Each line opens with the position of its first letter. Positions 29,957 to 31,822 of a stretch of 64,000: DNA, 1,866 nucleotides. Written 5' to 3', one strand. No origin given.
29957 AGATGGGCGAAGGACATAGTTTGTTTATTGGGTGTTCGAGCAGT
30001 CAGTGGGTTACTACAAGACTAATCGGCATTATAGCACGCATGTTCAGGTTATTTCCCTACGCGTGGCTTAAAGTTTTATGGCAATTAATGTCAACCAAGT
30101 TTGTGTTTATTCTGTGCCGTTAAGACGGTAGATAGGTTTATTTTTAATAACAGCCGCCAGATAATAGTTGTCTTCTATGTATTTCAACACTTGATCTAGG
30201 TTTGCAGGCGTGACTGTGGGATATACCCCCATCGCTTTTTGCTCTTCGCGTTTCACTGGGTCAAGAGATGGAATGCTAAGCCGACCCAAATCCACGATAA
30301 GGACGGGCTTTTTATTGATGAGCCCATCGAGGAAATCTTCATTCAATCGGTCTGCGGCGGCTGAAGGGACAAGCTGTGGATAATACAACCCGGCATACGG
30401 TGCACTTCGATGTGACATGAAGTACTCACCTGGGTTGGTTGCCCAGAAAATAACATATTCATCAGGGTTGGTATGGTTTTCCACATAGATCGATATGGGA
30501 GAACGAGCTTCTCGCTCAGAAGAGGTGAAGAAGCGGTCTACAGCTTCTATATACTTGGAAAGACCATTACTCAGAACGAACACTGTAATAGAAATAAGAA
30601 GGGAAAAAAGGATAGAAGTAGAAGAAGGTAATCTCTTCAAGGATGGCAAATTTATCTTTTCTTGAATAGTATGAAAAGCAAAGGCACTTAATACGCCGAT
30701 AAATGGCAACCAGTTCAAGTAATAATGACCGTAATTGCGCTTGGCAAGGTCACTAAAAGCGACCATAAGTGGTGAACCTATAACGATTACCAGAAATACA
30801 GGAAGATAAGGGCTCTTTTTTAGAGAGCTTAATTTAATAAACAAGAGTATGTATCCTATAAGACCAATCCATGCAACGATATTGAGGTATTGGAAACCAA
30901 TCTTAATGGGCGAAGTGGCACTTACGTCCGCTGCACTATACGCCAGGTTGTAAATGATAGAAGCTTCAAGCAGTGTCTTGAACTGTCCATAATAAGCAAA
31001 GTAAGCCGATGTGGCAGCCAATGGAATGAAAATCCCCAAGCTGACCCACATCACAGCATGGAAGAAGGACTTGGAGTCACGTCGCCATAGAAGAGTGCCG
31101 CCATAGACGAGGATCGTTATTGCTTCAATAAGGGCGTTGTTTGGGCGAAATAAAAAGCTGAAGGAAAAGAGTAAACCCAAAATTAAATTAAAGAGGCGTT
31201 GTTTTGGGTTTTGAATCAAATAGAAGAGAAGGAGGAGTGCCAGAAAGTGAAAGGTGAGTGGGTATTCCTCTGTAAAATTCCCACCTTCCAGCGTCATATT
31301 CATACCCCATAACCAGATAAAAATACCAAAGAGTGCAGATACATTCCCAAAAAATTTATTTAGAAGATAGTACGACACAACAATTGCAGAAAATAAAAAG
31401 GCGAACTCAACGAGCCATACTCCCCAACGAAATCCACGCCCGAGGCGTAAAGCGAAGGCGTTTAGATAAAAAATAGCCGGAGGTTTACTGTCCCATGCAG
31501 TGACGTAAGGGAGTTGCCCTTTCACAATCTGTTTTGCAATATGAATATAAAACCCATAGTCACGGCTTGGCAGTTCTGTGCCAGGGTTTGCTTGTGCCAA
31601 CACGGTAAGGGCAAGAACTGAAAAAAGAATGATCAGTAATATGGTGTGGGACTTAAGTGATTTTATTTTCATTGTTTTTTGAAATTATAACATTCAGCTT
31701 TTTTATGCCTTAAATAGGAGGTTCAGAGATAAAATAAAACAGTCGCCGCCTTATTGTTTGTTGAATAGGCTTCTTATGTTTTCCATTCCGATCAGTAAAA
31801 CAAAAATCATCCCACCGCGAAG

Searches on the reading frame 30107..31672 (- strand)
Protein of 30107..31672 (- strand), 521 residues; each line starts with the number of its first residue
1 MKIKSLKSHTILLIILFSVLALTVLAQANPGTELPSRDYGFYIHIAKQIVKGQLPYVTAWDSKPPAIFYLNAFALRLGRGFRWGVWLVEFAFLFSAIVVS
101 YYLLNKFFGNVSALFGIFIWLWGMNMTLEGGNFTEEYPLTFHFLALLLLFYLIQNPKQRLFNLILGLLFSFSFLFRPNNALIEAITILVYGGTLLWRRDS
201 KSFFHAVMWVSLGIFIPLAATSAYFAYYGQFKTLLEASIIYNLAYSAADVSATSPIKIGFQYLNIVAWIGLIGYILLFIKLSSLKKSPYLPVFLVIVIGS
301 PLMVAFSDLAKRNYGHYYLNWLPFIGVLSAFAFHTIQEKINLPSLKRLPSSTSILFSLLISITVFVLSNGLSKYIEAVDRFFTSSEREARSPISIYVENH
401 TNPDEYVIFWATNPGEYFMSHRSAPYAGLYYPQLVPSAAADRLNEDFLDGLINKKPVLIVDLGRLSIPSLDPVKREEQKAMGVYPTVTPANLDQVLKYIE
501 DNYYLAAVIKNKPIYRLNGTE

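Call 3: search_protein_families(library=pfam, proteins=[window:30107-31672:-], max_evalue=0.01)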
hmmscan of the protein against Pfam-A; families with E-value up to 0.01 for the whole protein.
window:30107-31672:- (521 aa): 1 family
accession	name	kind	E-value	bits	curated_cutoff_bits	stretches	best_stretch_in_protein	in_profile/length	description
PF13231.12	PMT_2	-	1.7e-07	32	26.1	1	62-218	1-157/160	Dolichyl-phosphate-mannose-protein mannosyltransferase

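Call 12: search_protein_families(library=ncbifam, proteins=[window:30107-31672:-], max_evalue=0.01)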
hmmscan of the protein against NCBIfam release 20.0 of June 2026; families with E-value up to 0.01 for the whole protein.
window:30107-31672:- (521 aa): 0 families

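Call 43: find_homologous_proteins(query=window:30107-31672:-, max_evalue=1e-10)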
Query window:30107-31672:- (521 aa): 160 proteins with E <= 1e-10 among 8000 candidates; the best 120 are listed.
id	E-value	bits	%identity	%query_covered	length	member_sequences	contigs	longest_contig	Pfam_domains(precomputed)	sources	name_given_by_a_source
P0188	0.0e+0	1153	100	100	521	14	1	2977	PF27757.1,PF13231.13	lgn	-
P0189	6.2e-237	806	69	100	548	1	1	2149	PF27757.1,PF13231.13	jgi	jgi:Dolichyl-phosphate-mannose-protein mannosyltransferase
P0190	2.2e-234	797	68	100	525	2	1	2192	PF27757.1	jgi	-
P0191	2.6e-234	797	68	100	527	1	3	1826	PF27757.1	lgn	-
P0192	2.2e-232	791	66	100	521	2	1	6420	PF27757.1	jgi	jgi:hypothetical protein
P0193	5.1e-232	789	66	100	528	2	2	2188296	PF27757.1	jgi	jgi:hypothetical protein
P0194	4.2e-231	786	66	100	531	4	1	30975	PF27757.1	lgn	-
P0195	1.8e-230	784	67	100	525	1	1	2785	PF27757.1,PF13231.13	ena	-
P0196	1.8e-230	784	66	100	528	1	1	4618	PF27757.1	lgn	-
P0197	3.4e-230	783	66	100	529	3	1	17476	PF27757.1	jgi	jgi:hypothetical protein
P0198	2.6e-229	780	66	100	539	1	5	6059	PF27757.1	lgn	-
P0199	4.4e-229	780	66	98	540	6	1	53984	PF27757.1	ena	-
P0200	5.5e-229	779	65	100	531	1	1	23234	PF27757.1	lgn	-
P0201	7.2e-229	779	65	100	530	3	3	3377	PF27757.1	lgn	-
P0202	5.1e-228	776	65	100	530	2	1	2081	PF27757.1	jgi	jgi:hypothetical protein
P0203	3.6e-227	773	65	98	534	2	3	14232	PF27757.1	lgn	-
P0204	3.8e-227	773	66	98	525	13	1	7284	PF27757.1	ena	-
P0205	4.0e-227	773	66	95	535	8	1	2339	PF27757.1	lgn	-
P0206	3.2e-226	770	65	100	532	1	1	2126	PF27757.1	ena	-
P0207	6.4e-224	763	66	98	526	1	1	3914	PF27757.1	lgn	-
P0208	1.2e-223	762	64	99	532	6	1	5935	PF27757.1,PF13231.13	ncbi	-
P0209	1.9e-223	761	63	100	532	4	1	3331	PF27757.1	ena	-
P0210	2.7e-223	761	65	98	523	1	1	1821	PF27757.1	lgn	-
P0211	2.9e-223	760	63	100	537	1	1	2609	PF27757.1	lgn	-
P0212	9.1e-223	759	63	100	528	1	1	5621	PF27757.1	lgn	-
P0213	1.9e-222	758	63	100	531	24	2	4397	PF27757.1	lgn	-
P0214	2.5e-221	754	63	98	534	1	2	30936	PF27757.1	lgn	-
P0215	2.7e-221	754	64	98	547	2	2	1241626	PF27757.1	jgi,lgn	-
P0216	3.4e-220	750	64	96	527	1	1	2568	PF27757.1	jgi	jgi:hypothetical protein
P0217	1.5e-219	748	64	95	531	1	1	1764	PF27757.1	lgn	-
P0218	3.3e-219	747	63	98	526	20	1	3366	PF27757.1,PF13231.13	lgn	-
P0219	1.3e-217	742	64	98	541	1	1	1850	PF27757.1,PF13231.13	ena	-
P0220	2.9e-217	741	64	95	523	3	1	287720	PF27757.1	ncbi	ncbi:MAG: hypothetical protein Fur0017_00690 [Anaerolineales bacterium]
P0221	6.7e-217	739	63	100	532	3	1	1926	PF27757.1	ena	-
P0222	3.5e-215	734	64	98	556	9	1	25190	PF27757.1,PF13231.13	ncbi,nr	ncbi:MAG: glycosyltransferase family 39 protein [Chloroflexi bacterium]|nr:glycosyltransferase famil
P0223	2.5e-214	731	62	95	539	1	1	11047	PF27757.1,PF13231.13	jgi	jgi:hypothetical protein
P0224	3.8e-214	730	62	99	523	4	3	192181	PF27757.1,PF13231.13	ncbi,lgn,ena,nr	ncbi:MAG: glycosyltransferase family 39 protein [Anaerolineales bacterium]|nr:glycosyltransferase fa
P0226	5.3e-208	710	62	95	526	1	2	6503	PF27757.1,PF13231.13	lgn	-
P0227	1.0e-207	709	61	95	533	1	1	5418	PF27757.1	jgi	jgi:hypothetical protein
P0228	2.7e-207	708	61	98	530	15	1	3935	PF27757.1,PF13231.13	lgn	-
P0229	1.8e-205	702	61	96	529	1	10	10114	PF27757.1,PF13231.13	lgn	-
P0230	9.3e-205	699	59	95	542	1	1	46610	PF27757.1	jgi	jgi:hypothetical protein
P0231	1.7e-203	695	61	95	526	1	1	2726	PF27757.1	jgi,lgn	jgi:hypothetical protein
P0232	9.8e-203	693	59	99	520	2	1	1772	PF27757.1,PF13231.13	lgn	-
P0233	4.8e-202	690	61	95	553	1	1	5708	PF27757.1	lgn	-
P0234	9.3e-200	683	59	95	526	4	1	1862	PF27757.1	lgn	-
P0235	2.9e-199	681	58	98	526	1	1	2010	PF27757.1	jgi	jgi:hypothetical protein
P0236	8.2e-198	676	58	100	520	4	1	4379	PF27757.1,PF13231.13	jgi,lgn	jgi:hypothetical protein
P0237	4.8e-197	674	57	100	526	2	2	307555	PF27757.1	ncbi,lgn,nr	ncbi:MAG: hypothetical protein IH589_14555 [Anaerolineales bacterium]|nr:hypothetical protein [Anaer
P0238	6.6e-196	670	58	98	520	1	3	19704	PF27757.1,PF13231.13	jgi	-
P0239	3.7e-195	668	57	98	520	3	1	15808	PF27757.1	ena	-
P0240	2.7e-192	658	57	100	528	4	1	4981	PF27757.1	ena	-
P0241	4.3e-191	654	57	98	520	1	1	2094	PF13231.13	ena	-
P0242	2.9e-189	648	57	98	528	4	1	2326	PF27757.1,PF13231.13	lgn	-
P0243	9.1e-188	643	55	98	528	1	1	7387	PF27757.1,PF13231.13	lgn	-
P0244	8.5e-187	640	55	98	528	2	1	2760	PF27757.1,PF13231.13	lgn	-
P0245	4.7e-185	634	55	98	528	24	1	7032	PF27757.1,PF13231.13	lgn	-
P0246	5.9e-180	618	55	98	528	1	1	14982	PF27757.1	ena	-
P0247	1.1e-178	613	55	98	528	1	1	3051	PF27757.1,PF13231.13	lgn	-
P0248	4.5e-173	595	65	75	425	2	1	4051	PF27757.1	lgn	-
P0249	9.1e-173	594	54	98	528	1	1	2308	PF27757.1,PF13231.13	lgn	-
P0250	1.6e-171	590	52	98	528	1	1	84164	PF27757.1,PF13231.13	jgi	-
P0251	1.3e-166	574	52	99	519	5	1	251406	PF27757.1,PF13231.13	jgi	jgi:hypothetical protein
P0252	7.7e-162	558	50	100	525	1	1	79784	PF13231.13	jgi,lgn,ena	-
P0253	6.7e-161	555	50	98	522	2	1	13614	PF27757.1,PF13231.13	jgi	-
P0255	4.0e-160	552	49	98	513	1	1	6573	PF27757.1,PF13231.13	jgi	jgi:hypothetical protein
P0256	1.1e-159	551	50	100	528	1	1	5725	PF27757.1,PF13231.13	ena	-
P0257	4.2e-159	549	49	100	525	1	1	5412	PF13231.13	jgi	jgi:hypothetical protein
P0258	5.1e-159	549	49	99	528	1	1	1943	PF27757.1,PF13231.13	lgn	-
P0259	1.3e-158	547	49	100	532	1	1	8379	PF27757.1,PF13231.13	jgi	jgi:hypothetical protein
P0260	2.3e-158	546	50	98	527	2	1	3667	PF27757.1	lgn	-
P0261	2.0e-157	543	63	73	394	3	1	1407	PF27757.1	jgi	jgi:hypothetical protein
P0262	5.4e-155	535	49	100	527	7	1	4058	PF27757.1,PF13231.13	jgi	jgi:hypothetical protein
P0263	3.6e-154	533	49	100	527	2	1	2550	PF27757.1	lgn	-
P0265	3.2e-143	496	47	94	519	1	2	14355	PF27757.1,PF13231.13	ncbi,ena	-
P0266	2.4e-142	494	47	95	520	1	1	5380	PF27757.1,PF13231.13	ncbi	-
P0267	3.0e-142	493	45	98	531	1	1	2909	PF27757.1,PF13231.13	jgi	jgi:hypothetical protein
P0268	2.4e-140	487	46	98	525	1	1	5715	PF27757.1,PF13231.13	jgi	-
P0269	8.6e-138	478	45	98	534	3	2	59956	PF27757.1,PF13231.13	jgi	-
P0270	1.9e-137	477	45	95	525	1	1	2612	PF27757.1,PF13231.13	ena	-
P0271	2.5e-137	477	45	95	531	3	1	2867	PF27757.1,PF13231.13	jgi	jgi:hypothetical protein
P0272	3.1e-137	477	44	99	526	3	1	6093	PF27757.1,PF13231.13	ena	-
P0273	4.7e-136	473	45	95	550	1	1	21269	PF27757.1,PF13231.13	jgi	jgi:hypothetical protein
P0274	1.0e-135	472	45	97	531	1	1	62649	PF27757.1,PF13231.13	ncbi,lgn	-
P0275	2.0e-135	471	44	98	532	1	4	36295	PF27757.1,PF13231.13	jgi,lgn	-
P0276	6.2e-135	469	45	98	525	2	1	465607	PF27757.1,PF13231.13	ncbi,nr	ncbi:MAG: glycosyltransferase family 39 protein [Chloroflexi bacterium]|nr:glycosyltransferase famil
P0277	1.0e-134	468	44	95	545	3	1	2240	PF27757.1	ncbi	-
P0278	1.2e-133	465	43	94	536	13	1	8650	PF27757.1,PF13231.13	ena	-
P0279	1.9e-133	464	44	98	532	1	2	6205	PF27757.1,PF13231.13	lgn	-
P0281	1.4e-132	461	43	94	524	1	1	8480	PF27757.1,PF13231.13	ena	-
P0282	1.4e-132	461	44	98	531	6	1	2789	PF27757.1,PF13231.13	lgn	-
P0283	1.0e-131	458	43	98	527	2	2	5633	PF27757.1,PF13231.13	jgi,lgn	-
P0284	2.8e-131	457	43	100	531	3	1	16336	PF27757.1,PF13231.13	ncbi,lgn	-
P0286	4.4e-131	456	43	95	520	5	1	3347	PF27757.1,PF13231.13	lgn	-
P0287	7.0e-131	456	44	98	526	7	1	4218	PF27757.1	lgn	-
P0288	1.0e-130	455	44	98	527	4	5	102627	PF27757.1,PF13231.13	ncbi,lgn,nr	ncbi:MAG: glycosyltransferase family 39 protein [Chloroflexi bacterium]|nr:glycosyltransferase famil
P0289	6.1e-130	453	47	87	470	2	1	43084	PF27757.1,PF13231.13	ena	-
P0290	1.1e-128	448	44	94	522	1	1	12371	PF27757.1,PF13231.13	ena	-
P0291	1.8e-128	448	43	98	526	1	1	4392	PF27757.1,PF13231.13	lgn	-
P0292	3.4e-128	447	43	98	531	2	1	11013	PF27757.1,PF13231.13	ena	-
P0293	1.0e-127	445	42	94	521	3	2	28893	PF27757.1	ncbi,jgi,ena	-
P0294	2.9e-127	444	42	95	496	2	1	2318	PF27757.1,PF13231.13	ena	-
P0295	1.1e-126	442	42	98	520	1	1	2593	PF27757.1,PF13231.13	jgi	jgi:hypothetical protein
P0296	3.4e-124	434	44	95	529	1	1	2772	PF13231.13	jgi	jgi:hypothetical protein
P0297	1.5e-123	431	41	98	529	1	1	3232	PF27757.1,PF13231.13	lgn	-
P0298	7.4e-122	426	41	96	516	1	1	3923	PF27757.1,PF13231.13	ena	-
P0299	2.2e-121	424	42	98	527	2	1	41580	PF27757.1,PF13231.13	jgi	-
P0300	7.0e-120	419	66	55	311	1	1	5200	PF27757.1,PF13231.13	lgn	-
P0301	5.4e-119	416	41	96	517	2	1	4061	PF27757.1,PF13231.13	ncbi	-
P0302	5.9e-116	406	42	98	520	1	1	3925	PF27757.1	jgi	jgi:hypothetical protein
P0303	3.8e-108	381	40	95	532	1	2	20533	PF27757.1,PF13231.13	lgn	-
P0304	1.0e-107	379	40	95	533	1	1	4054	PF27757.1,PF13231.13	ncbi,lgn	-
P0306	2.5e-102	361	40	98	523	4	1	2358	PF27757.1,PF13231.13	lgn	-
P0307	7.0e-96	340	38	99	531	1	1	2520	PF27757.1,PF13231.13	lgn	-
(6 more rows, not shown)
